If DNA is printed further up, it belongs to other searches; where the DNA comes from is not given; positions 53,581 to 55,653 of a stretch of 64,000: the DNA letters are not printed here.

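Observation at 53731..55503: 24-haem cytochrome c built from eight tandem trihaem modules (a candidate periplasmic haem wire)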

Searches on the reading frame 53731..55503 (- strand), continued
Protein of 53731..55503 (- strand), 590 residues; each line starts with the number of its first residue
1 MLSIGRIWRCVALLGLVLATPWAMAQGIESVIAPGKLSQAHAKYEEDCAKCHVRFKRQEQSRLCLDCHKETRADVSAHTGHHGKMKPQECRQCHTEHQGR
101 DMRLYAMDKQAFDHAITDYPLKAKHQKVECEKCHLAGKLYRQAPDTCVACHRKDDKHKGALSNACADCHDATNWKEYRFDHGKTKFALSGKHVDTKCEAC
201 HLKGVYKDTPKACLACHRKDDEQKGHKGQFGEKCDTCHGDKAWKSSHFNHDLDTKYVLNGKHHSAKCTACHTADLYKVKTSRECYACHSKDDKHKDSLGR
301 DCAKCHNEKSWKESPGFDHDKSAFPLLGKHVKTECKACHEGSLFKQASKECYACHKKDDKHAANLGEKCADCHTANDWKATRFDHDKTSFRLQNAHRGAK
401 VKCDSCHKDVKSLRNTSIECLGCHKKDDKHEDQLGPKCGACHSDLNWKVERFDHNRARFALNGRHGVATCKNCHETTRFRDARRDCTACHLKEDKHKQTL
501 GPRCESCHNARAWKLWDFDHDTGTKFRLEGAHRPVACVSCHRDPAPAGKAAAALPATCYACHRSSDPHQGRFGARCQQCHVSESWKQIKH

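Call 23: search_solved_structures(query=A1, max_evalue=1, show_alignments=2)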
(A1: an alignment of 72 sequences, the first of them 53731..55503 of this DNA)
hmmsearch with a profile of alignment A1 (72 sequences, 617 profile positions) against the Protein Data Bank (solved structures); distinct sequences matched with E-value up to 1: 19.
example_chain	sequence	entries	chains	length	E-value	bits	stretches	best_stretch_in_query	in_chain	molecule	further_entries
2bq4_A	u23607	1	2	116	0.00048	22.1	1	353-434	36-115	BASIC CYTOCHROME C3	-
1z1n_X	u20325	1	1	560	0.00066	21.6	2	109-226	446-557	sixteen heme cytochrome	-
1eys_C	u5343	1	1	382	0.0027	19.6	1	507-572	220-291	PHOTOSYNTHETIC REACTION CENTER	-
7c52_C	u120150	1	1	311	0.0054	18.6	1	507-572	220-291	Photosynthetic reaction center cytochrome c subunit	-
5b5m_C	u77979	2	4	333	0.0068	18.3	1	507-572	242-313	Photosynthetic reaction center cytochrome c subunit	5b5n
1ofw_A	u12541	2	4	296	0.0074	18.1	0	404-437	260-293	NINE-HEME CYTOCHROME C | NINE HEME CYTOCHROME C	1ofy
3wmm_C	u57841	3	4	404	0.013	17.3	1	507-572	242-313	Photosynthetic reaction center C subunit | Photosynthetic reaction center cytochrome c subunit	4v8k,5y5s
1gyo_A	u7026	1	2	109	0.034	16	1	41-109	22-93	CYTOCHROME C3, A DIMERIC CLASS III C-TYPE CYTOCHROME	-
1duw_A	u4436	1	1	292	0.038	15.8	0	403-433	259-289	NONAHEME CYTOCHROME C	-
1h29_A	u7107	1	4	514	0.049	15.4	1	501-572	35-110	HIGH-MOLECULAR-WEIGHT CYTOCHROME C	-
9lts_C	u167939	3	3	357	0.054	15.3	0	551-604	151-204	Photosynthetic reaction center cytochrome c subunit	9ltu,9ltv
8k9e_A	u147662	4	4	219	0.055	15.3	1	337-433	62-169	Cytochrome c7-like domain-containing protein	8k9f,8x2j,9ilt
8yy9_C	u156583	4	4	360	0.055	15.3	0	551-604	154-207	Photosynthetic reaction center cytochrome c subunit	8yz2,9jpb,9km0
1gws_A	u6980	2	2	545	0.14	13.9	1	501-571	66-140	HIGH-MOLECULAR-WEIGHT CYTOCHROME C | High-molecular-weight cytochrome c precursor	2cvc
8wdu_C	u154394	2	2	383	0.18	13.6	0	507-571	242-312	Photosynthetic reaction center cytochrome c subunit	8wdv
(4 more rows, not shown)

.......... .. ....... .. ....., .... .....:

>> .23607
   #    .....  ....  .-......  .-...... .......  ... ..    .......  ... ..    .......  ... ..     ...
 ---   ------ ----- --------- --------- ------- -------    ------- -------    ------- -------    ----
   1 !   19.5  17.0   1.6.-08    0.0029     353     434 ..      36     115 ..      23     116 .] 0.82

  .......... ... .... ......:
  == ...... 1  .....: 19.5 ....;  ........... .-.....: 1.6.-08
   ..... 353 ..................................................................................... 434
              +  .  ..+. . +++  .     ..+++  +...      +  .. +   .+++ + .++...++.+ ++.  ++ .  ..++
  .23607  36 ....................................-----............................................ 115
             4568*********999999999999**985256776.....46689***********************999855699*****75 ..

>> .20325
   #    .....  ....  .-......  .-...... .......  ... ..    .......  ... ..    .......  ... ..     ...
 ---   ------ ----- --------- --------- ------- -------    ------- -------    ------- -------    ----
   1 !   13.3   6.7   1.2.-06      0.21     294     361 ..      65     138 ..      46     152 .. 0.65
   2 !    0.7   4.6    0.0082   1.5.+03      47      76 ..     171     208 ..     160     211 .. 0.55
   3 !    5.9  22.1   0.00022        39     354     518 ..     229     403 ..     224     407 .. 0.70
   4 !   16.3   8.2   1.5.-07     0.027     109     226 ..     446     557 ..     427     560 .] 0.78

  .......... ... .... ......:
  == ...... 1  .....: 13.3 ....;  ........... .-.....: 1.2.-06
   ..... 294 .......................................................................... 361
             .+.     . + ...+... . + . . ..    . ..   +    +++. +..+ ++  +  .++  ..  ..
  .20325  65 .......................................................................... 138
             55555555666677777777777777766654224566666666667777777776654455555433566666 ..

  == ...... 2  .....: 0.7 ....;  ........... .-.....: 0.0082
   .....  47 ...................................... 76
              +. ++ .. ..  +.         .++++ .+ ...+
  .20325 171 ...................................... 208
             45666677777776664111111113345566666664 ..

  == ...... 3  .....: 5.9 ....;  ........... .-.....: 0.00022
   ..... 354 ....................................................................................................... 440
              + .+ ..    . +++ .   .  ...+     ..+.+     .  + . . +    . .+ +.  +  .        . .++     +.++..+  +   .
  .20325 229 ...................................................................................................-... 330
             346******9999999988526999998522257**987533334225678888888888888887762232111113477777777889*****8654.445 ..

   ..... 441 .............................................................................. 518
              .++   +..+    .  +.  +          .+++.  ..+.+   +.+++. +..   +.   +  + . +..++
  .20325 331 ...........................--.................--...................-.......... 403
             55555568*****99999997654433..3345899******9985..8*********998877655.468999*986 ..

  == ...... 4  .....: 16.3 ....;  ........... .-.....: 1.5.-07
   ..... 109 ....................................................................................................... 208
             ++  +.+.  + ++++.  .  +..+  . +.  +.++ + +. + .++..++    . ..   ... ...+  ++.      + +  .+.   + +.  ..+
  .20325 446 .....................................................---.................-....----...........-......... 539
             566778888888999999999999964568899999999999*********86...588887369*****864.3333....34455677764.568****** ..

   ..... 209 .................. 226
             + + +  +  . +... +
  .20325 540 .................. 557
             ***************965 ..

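Call 24: find_related_loci(query=A1, collection=genome_contigs, flank=10000)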
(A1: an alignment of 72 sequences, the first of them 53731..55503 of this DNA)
Query A1 (590 aa) in genome_contigs; peptide patterns used: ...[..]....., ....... (x = any residue, [..] = any of these).
598 stretches matched a pattern (row limit reached: there are more); 516 encode a relative of the query (tblastn E <= 1e-3); the best 80 are kept; 80 distinct loci.
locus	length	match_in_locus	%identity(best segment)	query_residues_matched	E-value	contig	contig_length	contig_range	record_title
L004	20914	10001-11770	86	1-590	0e+0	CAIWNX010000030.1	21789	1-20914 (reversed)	MAG: uncultured beta proteobacterium isolate MJ110830A_bin-237 genome assembly, contig: bin-237:030/322, whole genome sh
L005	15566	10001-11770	83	1-590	0e+0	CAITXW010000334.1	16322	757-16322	MAG: uncultured beta proteobacterium isolate MJ110802A_bin-093 genome assembly, contig: bin-093:334/525, whole genome sh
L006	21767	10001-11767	78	1-589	0e+0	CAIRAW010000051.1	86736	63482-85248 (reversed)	MAG: uncultured beta proteobacterium isolate A14_bin-1274 genome assembly, contig: bin-1274:51/82, whole genome shotgun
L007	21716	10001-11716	73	19-589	0e+0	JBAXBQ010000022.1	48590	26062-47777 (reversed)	MAG: Comamonadaceae bacterium isolate ELA171 MAG171_22, whole genome shotgun sequence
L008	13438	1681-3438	67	3-589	0e+0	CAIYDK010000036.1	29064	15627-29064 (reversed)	MAG: uncultured beta proteobacterium isolate LJ-3-4m_bin-1145 genome assembly, contig: bin-1145:036/627, whole genome sh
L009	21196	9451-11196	64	11-589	0e+0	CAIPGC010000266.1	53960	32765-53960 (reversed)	MAG: uncultured beta proteobacterium isolate KTt_bin-0340 genome assembly, contig: bin-0340:266/332, whole genome shotgu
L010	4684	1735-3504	64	2-589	0e+0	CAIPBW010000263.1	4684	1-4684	MAG: uncultured beta proteobacterium isolate LJ-7-9m_bin-0415 genome assembly, contig: bin-0415:263/568, whole genome sh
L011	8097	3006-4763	63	4-589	0e+0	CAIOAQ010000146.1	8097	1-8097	MAG: uncultured beta proteobacterium isolate YR2_bin-0010 genome assembly, contig: bin-0010:146/592, whole genome shotgu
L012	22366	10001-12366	61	1-589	0e+0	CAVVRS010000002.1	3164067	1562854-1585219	MAG: uncultured beta proteobacterium isolate MFD02832.bin.1.23 genome assembly, contig: contig_4344, whole genome shotgu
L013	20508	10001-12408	59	1-589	0e+0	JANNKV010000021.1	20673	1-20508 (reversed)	MAG: Polaromonas sp. isolate SOY_38_metabat_66 SOY_38_k141_3242853, whole genome shotgun sequence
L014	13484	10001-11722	61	16-589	0e+0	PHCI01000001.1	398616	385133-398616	MAG: Betaproteobacteria bacterium HGW-Betaproteobacteria-3 08E140C01_10kDa_scaffold_12, whole genome shotgun sequence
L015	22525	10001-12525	60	7-589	0e+0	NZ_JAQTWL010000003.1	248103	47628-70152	MAG: Rhodoferax sp. isolate STC_11 NODE_90_length_248103_cov_6.005472_Sandtown_C, whole genome shotgun sequence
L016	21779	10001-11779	59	3-588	0e+0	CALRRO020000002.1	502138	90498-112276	MAG: Chitinophaga pinensis isolate JJ-K1D3-5-6-mx-bin567 genome assembly, contig: JJ-SE19A6-180-C2, whole genome shotgun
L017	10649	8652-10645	60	11-590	0e+0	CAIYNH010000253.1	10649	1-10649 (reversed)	MAG: uncultured beta proteobacterium isolate Ja_bin-4054 genome assembly, contig: bin-4054:0253/1015, whole genome shotg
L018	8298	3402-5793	61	7-589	0e+0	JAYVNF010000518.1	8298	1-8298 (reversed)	MAG: Rhodoferax sp. isolate GL65_DN_concoct_33_sub GL65_DN_concoct_33_sub_517, whole genome shotgun sequence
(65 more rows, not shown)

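Call 36: predict_structure(alignment_id=A1)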
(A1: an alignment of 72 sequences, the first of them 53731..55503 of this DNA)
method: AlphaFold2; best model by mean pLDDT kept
length: 590 residues; sequences in the alignment: 72
mean_pLDDT: 61.8   pTM: 0.25
mean pLDDT of the five models: 61.8, 56.4, 56.0, 41.8, 38.6
residues with pLDDT >= 90: 0; 70-90: 136; 50-70: 349; < 50: 105
segments of 3 or more residues with pLDDT < 50: 24-67, 69-106, 242-247, 313-316, 342-345, 449-451
pLDDT, mean of each block of 10 residues (from residue 1): 72 81 43 36 36 39 47 45 39 39 48 64 73 68 71 68 64 59 65 71 66 70 61 56 50 58 64 54 63 56 58 55 65 64 53 68 63 61 63 65 67 64 70 63 56 55 71 67 71 69 67 60 67 75 67 71 82 83 77
secondary structure, 60 per line:
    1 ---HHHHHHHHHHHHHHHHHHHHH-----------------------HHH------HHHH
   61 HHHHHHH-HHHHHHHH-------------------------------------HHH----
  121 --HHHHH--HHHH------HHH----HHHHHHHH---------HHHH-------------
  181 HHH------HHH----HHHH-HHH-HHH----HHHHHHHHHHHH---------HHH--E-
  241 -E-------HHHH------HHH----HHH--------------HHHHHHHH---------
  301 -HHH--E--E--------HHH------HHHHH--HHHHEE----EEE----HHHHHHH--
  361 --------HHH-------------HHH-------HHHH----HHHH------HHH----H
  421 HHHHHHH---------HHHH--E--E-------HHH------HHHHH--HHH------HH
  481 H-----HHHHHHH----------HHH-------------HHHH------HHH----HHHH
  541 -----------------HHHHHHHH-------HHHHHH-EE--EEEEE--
elements in order: H4-24 H57-67 H69-76 H123-127 H130-133 H147-154 H164-167 H197-200 H213-224 H250-253 H284-291 H328-332 H335-338 E345-347 H352-358 H395-398 H403-406 H420-427 H437-440 H463-467 H487-493 H520-523 H537-540 H558-565 H573-578 E584-588

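Call 39: find_encoding_contigs(protein=P0013, flank=10000, max_places=1)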
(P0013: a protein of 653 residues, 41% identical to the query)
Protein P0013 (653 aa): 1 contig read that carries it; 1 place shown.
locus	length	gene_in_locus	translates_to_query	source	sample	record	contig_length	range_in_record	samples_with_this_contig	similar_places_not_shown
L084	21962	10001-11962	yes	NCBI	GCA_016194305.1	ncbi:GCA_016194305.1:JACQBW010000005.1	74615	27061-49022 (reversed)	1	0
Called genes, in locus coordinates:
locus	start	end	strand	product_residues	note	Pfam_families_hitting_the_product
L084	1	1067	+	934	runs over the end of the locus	PF00133:tRNA-synt_1, PF09334:tRNA-synt_1g, PF13603:tRNA-synt_1_2 (weak), PF01406:tRNA-synt_1e (weak), PF01921:tRNA-synt_1f (weak), PF08264:Anticodon_1, PF06827:zf-FPG_IleRS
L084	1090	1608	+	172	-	PF01252:Peptidase_A8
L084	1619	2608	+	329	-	PF01479:S4, PF00849:PseudoU_synth_2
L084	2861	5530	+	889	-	PF02085:Cytochrom_CIII (faint), PF09699:Paired_CXXCH_1 (faint), PF14522:Cytochrome_C7 (faint), PF14537:Cytochrom_c3_2 (faint), PF22113:Mtrc-MtrF_II-IV_dom (faint)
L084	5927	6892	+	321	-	PF02085:Cytochrom_CIII (faint), PF14522:Cytochrome_C7 (faint), PF14537:Cytochrom_c3_2 (faint), PF22113:Mtrc-MtrF_II-IV_dom (faint), PF09699:Paired_CXXCH_1 (faint)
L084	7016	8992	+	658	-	-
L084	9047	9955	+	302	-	-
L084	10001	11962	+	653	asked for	PF02085:Cytochrom_CIII (faint), PF14522:Cytochrome_C7 (faint), PF14537:Cytochrom_c3_2 (faint), PF22113:Mtrc-MtrF_II-IV_dom (faint)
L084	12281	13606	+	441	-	-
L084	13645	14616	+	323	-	PF01297:ZnuA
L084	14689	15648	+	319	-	PF01297:ZnuA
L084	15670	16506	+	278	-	PF02463:SMC_N (faint), PF00005:ABC_tran, PF13304:AAA_21 (faint)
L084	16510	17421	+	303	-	PF00950:ABC-3, PF01032:FecCD (weak)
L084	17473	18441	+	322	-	PF01297:ZnuA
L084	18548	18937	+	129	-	PF12773:DZR (weak), PF13240:Zn_Ribbon_1 (faint)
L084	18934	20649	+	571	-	PF05157:MshEN, PF00437:T2SSE, PF13555:AAA_29 (weak)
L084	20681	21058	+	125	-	PF00072:Response_reg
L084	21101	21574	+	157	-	PF11005:DUF2844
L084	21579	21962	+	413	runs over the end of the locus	PF11925:DUF3443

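Call 40: find_encoding_contigs(protein=P0044, flank=10000, max_places=1)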
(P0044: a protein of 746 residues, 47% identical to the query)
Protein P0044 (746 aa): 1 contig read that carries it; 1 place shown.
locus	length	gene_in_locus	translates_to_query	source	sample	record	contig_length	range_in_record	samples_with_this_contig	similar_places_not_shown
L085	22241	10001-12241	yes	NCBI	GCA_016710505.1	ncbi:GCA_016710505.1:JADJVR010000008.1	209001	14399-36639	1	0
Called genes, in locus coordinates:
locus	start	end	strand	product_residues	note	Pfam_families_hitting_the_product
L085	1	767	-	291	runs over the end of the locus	PF02678:Pirin, PF05726:Pirin_C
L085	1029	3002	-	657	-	PF20091:Abhydrolase_10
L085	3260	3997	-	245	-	PF01479:S4, PF00849:PseudoU_synth_2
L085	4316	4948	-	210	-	PF01066:CDP-OH_P_transf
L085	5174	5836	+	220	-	PF00072:Response_reg, PF00486:Trans_reg_C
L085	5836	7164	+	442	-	PF26769:HAMP_PhoQ, PF02518:HATPase_c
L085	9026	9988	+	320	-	-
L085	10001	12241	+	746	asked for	PF02085:Cytochrom_CIII (faint), PF14522:Cytochrome_C7 (faint), PF14537:Cytochrom_c3_2 (faint), PF22113:Mtrc-MtrF_II-IV_dom (faint)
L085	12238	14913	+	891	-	-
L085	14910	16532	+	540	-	-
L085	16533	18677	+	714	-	PF13371:TPR_9 (weak)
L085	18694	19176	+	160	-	-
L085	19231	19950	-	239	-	PF00027:cNMP_binding, PF13545:HTH_Crp_2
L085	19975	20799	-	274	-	PF00072:Response_reg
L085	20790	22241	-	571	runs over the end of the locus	PF00989:PAS, PF13426:PAS_9, PF00512:HisKA, PF02518:HATPase_c, PF00072:Response_reg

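Call 41: fold_search(model_id=the predicted structure, library=pdb)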
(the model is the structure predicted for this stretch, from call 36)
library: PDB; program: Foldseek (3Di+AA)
matches with E <= 10: 1; with E <= 0.001: 0
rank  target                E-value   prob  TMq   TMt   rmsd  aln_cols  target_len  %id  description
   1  1m1p_A                6.2e+00  0.02  0.07  0.24   8.5        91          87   20  P21 crystal structure of the tetraheme cytochrome c3 from Shewanella oneidensis MR1 (released 2002-08-14)

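Call 59: find_encoding_contigs(protein=P0018, flank=10000, max_places=1)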
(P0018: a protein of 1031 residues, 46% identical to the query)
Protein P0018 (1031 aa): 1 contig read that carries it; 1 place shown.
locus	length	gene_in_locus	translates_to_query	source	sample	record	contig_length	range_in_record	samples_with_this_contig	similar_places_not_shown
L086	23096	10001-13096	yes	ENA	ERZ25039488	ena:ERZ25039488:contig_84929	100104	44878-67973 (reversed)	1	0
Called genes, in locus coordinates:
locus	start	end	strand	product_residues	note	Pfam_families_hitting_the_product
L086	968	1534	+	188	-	-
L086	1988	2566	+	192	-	PF01613:Flavin_Reduct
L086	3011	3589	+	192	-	PF13458:Peripla_BP_6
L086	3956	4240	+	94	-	-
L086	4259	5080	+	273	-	PF13489:Methyltransf_23, PF01135:PCMT (weak), PF01209:Ubie_methyltran, PF01728:FtsJ (weak), PF08241:Methyltransf_11, PF08242:Methyltransf_12, PF13649:Methyltransf_25, PF13847:Methyltransf_31, +2 more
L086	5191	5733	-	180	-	-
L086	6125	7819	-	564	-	PF00027:cNMP_binding, PF00890:FAD_binding_2 (weak), PF01266:DAO (weak), PF01946:Thi4 (weak), PF07992:Pyr_redox_2, PF12831:FAD_oxidored (weak), PF13738:Pyr_redox_3, PF00070:Pyr_redox, +2 more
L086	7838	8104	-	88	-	PF02148:zf-UBP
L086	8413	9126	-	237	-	PF14497:GST_C_3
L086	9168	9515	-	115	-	PF11964:SpoIIAA-like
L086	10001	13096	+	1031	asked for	PF02085:Cytochrom_CIII (faint), PF14522:Cytochrome_C7 (faint), PF14537:Cytochrom_c3_2 (faint)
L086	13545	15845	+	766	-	-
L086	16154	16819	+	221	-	-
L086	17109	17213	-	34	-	-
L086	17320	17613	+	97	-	-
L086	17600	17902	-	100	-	-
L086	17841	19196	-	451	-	-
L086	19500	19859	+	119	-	-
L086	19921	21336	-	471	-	PF01435:Peptidase_M48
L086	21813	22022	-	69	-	PF04011:LemA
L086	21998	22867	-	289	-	PF04011:LemA (weak)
